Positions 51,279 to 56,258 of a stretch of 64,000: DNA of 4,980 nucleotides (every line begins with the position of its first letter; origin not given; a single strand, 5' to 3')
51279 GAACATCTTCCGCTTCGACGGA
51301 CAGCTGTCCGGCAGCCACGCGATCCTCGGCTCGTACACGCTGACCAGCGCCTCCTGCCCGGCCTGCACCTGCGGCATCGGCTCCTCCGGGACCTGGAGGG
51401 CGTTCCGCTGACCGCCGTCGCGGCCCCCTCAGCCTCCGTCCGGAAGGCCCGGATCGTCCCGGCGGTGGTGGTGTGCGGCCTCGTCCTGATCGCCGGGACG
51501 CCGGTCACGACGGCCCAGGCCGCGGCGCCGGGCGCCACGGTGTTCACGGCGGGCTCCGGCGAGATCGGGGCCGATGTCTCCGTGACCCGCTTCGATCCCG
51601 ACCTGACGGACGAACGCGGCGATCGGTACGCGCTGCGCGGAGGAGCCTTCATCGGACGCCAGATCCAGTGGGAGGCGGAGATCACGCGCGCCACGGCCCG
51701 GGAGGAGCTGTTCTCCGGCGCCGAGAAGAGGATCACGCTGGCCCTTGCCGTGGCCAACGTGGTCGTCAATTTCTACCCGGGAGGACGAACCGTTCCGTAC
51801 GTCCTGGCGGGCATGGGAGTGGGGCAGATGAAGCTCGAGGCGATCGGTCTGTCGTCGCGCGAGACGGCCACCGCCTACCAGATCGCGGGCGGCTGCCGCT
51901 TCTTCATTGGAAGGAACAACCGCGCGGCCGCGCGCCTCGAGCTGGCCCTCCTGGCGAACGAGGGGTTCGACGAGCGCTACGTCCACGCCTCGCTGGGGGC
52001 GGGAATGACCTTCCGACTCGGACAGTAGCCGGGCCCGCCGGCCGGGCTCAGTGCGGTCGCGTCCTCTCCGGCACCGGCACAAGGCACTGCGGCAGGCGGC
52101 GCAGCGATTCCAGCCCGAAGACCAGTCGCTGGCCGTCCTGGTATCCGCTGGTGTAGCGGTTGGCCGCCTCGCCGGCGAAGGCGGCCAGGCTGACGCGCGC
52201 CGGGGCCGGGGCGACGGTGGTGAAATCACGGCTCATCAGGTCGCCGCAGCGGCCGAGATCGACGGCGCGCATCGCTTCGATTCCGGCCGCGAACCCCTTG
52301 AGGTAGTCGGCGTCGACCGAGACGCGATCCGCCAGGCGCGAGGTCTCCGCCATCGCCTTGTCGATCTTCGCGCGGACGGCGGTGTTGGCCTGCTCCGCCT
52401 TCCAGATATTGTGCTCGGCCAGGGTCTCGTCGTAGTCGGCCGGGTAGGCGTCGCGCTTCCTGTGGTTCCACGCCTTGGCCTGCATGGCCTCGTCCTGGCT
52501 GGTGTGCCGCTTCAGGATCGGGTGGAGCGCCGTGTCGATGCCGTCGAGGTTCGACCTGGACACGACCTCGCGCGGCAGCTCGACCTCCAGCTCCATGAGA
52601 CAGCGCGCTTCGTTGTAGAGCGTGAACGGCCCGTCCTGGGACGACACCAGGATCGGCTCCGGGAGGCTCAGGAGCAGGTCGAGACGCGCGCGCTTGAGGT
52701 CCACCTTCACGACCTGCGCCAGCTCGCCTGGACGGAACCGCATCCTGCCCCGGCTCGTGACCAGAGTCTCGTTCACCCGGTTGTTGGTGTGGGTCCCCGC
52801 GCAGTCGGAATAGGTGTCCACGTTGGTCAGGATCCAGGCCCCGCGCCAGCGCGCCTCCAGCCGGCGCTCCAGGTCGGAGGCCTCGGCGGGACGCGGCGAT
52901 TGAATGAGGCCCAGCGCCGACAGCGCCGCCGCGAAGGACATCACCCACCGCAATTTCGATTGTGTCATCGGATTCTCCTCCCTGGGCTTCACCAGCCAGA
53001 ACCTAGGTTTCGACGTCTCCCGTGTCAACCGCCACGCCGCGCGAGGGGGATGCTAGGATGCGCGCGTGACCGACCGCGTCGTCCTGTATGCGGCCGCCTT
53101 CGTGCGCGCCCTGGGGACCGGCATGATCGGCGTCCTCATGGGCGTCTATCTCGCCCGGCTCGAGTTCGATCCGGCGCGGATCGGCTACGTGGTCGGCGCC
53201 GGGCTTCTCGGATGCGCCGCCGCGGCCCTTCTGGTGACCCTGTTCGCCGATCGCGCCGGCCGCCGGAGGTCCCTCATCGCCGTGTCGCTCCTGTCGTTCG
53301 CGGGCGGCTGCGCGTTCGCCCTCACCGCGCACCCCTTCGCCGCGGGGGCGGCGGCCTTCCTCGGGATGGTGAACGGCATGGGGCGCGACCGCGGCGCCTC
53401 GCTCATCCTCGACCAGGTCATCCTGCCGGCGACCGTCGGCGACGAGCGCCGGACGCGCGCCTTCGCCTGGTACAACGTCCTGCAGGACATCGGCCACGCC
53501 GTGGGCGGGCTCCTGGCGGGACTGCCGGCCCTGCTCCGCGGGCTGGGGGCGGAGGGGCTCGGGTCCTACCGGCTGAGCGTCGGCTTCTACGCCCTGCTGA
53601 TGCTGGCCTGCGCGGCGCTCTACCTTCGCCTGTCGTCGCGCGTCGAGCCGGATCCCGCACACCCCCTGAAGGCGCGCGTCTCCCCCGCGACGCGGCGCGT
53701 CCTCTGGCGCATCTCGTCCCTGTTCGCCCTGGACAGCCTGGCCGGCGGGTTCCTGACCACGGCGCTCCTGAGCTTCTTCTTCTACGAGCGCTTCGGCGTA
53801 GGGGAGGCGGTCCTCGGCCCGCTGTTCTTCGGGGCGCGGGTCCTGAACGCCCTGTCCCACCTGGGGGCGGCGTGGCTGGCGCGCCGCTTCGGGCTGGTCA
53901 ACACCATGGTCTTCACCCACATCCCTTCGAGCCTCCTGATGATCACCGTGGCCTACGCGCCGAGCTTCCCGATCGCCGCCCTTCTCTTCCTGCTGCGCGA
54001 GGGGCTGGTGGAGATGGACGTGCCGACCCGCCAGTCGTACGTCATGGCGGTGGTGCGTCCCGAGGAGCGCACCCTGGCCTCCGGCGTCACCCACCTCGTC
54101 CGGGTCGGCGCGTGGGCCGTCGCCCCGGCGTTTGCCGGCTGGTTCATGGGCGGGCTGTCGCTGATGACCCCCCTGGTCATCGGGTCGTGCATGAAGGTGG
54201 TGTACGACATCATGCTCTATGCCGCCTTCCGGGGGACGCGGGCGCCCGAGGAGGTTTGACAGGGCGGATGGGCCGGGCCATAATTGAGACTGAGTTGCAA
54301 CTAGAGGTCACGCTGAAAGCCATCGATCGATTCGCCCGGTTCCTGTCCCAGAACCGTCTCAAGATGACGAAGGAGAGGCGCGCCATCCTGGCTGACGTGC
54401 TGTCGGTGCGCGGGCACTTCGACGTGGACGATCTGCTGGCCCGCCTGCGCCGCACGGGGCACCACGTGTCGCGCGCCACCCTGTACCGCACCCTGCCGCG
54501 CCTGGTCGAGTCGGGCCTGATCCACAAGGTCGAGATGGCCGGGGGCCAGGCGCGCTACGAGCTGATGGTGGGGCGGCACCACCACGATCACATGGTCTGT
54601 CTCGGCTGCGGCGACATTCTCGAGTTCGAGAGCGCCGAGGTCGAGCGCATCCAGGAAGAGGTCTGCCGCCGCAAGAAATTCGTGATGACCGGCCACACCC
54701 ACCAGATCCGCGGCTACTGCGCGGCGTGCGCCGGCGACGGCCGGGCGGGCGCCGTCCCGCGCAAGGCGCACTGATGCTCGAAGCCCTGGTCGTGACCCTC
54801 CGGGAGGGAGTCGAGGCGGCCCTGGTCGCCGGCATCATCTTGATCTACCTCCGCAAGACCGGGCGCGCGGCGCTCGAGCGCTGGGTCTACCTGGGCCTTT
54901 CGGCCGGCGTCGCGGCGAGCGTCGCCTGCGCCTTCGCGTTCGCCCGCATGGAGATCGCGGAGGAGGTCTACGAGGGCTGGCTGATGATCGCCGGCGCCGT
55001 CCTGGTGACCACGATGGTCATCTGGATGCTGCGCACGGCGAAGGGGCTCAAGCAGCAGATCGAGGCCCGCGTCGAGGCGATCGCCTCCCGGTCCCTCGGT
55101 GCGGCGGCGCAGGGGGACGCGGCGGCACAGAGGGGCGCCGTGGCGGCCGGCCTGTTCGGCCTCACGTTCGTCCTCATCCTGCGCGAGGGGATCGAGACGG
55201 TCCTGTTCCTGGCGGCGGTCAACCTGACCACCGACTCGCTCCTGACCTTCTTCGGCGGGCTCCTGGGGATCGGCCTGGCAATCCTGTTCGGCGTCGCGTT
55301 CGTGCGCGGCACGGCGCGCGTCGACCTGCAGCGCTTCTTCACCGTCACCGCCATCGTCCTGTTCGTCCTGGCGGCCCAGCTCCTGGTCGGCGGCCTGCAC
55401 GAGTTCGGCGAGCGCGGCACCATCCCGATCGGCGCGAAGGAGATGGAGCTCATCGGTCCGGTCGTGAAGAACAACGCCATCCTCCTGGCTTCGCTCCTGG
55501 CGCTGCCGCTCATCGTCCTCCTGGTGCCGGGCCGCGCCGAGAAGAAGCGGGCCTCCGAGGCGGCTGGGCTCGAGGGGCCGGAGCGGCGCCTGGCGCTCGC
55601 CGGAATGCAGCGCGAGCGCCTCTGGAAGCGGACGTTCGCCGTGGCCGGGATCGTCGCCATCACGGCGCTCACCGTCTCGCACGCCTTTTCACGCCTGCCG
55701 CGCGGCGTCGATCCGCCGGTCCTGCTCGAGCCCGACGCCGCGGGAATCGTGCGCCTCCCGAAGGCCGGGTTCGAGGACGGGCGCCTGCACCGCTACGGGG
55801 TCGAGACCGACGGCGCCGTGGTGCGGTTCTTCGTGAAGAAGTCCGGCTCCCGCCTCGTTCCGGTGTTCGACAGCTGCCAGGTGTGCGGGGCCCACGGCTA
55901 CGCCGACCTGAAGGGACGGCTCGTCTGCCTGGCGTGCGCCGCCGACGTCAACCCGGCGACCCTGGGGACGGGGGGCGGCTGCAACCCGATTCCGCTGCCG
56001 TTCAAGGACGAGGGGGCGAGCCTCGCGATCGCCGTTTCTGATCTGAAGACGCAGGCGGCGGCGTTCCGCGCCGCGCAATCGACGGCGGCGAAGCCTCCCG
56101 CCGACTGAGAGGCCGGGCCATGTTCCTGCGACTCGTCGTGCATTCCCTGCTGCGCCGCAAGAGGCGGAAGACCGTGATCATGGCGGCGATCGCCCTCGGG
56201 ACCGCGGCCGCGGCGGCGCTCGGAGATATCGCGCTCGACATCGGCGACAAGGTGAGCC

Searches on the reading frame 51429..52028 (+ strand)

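Call 65: search_protein_families(library=pfam, proteins=[window:51429-52028:+], max_evalue=0.001)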
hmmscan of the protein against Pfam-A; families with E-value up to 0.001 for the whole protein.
window:51429-52028:+ (199 aa): 1 family
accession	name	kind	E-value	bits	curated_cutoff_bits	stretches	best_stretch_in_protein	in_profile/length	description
PF13505.12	OMP_b-brl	-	1.8e-08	35.2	28.7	1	25-175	7-155/175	Outer membrane protein beta-barrel domain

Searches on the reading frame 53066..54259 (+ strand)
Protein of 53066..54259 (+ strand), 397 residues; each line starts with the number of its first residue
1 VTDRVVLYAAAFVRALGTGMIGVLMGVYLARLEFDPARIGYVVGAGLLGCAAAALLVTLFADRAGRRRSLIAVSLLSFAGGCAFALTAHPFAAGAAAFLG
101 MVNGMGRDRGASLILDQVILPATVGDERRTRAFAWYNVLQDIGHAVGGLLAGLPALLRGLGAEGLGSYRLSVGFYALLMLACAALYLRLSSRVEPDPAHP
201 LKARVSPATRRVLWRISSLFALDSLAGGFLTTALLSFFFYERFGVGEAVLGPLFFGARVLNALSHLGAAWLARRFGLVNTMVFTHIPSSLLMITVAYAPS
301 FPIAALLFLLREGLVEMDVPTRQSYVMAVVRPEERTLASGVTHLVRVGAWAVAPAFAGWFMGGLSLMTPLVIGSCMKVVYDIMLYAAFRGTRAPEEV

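Call 5: search_protein_families(library=pfam, proteins=[window:53066-54259:+], max_evalue=0.01)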
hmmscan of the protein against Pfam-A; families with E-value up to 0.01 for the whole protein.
window:53066-54259:+ (397 aa): 3 families
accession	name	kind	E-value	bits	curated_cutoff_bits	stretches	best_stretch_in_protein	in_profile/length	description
PF07690.21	MFS_1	-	3.8e-27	95.6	33.4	2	8-354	2-347/347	Major Facilitator Superfamily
PF12832.13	MFS_1_like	-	1.1e-06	28.4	25.2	1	25-304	22-303/373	MFS_1 like family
PF00083.30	Sugar_tr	-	0.0003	20.2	22.3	1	38-88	47-97/452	Sugar (and other) transporter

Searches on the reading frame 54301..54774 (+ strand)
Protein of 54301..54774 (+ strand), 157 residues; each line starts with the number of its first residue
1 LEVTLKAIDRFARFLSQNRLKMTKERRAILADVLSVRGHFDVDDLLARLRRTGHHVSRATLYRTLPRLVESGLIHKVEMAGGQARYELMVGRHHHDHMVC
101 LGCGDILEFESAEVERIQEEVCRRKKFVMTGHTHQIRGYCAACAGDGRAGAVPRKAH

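Call 5: search_protein_families(library=pfam, proteins=[window:54301-54774:+], max_evalue=0.01)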
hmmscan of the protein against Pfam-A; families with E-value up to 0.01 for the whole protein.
window:54301-54774:+ (157 aa): 3 families
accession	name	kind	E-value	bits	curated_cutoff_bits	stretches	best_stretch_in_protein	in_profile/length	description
PF01475.25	FUR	-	1.8e-30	106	23.1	1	18-133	2-117/121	Ferric uptake regulator family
PF02602.20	HEM4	-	0.0048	16.5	27.5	1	32-67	118-153/231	Uroporphyrinogen-III synthase HemD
PF25213.1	HVO_A0261_N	-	0.0083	16.4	35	0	55-83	35-58/86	HVO_A0261 N-terminal domain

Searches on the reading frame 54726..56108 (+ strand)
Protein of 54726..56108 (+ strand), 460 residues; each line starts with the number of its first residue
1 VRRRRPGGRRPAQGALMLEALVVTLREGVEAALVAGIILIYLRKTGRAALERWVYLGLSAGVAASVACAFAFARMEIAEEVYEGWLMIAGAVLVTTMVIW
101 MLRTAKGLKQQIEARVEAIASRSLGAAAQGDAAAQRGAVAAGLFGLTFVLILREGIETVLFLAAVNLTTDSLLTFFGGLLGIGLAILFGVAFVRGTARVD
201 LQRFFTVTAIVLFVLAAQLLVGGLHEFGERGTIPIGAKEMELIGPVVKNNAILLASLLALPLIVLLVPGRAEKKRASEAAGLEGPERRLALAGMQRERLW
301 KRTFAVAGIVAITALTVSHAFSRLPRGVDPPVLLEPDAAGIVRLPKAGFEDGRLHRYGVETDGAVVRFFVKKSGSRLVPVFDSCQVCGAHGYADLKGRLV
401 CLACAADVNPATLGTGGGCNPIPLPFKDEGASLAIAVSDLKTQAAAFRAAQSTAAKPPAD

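Call 5: search_protein_families(library=pfam, proteins=[window:54726-56108:+], max_evalue=0.01)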
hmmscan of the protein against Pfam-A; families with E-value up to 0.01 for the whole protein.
window:54726-56108:+ (460 aa): 2 families
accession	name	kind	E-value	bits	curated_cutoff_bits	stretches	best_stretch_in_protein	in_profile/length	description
PF03239.20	FTR1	-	5.6e-39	134.6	25.3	1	17-229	1-211/284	Iron permease FTR1 family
PF10080.14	FtrD-like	-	1.2e-21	77.2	26.3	1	350-447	2-101/101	Membrane iron-sulfur containing protein FtrD-like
